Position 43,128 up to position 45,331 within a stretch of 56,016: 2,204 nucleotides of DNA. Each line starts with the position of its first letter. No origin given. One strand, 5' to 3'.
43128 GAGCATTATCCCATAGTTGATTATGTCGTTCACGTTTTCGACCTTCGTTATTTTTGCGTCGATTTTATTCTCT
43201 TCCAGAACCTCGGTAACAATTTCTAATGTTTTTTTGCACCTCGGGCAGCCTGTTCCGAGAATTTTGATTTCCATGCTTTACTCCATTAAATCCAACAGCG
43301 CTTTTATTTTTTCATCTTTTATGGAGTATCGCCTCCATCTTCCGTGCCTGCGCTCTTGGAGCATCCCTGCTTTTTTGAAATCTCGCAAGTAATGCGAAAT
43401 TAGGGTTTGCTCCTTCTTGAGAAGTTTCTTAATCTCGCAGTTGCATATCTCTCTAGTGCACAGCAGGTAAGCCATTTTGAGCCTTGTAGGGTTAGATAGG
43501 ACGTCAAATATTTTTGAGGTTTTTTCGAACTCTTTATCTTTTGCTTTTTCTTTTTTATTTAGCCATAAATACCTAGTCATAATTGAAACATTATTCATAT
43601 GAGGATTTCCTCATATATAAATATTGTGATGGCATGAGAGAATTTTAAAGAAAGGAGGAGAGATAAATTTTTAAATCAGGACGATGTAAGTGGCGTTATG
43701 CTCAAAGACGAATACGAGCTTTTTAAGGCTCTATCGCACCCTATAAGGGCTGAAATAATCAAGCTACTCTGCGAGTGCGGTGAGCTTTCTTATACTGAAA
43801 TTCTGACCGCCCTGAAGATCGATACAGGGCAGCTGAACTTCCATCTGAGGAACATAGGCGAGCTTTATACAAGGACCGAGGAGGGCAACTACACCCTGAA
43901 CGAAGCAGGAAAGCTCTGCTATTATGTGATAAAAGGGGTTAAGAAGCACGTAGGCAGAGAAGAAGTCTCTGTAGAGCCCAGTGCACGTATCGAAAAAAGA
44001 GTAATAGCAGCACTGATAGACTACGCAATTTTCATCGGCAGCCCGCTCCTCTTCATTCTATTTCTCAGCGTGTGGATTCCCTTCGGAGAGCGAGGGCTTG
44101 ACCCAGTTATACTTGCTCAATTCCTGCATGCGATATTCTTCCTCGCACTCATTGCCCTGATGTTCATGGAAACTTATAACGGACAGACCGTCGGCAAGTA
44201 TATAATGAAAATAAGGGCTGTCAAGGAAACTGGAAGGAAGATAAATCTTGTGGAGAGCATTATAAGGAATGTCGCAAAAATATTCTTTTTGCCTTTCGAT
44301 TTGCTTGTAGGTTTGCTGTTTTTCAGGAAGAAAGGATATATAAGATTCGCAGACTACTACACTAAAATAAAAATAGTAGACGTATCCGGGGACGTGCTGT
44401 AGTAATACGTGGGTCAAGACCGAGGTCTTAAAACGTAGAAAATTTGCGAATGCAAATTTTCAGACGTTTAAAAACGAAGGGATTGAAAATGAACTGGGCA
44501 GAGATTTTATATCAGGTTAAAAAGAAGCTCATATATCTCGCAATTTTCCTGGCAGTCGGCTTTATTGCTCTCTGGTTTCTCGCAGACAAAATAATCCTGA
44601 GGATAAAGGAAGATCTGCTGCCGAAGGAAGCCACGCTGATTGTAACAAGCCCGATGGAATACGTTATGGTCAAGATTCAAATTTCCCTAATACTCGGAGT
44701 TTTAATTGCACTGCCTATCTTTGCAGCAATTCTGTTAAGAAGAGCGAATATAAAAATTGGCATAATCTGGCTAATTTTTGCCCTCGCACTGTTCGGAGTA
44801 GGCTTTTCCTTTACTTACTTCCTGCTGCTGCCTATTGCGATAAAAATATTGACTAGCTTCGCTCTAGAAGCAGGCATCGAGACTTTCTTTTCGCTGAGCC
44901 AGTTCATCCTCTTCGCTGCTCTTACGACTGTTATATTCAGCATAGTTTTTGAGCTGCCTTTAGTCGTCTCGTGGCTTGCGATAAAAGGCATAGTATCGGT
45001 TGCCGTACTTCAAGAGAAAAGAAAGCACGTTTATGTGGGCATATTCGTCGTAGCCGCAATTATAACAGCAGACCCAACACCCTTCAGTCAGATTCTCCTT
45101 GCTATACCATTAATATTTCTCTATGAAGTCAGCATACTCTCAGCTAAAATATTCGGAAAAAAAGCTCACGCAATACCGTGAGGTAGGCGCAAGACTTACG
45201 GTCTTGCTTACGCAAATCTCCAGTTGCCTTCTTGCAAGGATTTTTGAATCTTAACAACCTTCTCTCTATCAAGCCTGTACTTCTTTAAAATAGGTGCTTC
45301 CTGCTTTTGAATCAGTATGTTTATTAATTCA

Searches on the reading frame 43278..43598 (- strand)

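Call 102: search_protein_families(library=pfam, proteins=[window:43278-43598:-], max_evalue=0.001)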
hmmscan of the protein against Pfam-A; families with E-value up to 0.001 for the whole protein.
window:43278-43598:- (106 aa): 1 family
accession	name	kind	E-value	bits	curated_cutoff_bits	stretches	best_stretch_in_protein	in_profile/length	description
PF01022.26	HTH_5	-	8.4e-10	38.8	22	1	36-80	1-45/47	Bacterial regulatory protein, arsR family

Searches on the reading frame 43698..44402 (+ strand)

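Call 102: search_protein_families(library=pfam, proteins=[window:43698-44402:+], max_evalue=0.001)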
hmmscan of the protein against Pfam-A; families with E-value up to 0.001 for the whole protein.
window:43698-44402:+ (234 aa): 3 families
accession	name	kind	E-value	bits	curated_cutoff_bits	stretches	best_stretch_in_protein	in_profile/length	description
PF06271.18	RDD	-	1.7e-15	58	24.1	1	97-208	3-122/137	RDD family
PF24038.1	DUF7347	-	1e-09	38.9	27.6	1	7-74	3-73/77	Domain of unknown function (DUF7347)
PF01022.26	HTH_5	-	4.1e-05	23.8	22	1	15-54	2-40/47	Bacterial regulatory protein, arsR family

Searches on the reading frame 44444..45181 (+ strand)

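Call 102: search_protein_families(library=pfam, proteins=[window:44444-45181:+], max_evalue=0.001)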
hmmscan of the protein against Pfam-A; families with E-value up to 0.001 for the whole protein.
window:44444-45181:+ (245 aa): 1 family
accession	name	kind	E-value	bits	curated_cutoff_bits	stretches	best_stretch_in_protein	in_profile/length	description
PF00902.23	TatC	-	7.7e-39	134.1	25.1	1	20-222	1-208/208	Sec-independent protein translocase protein (TatC)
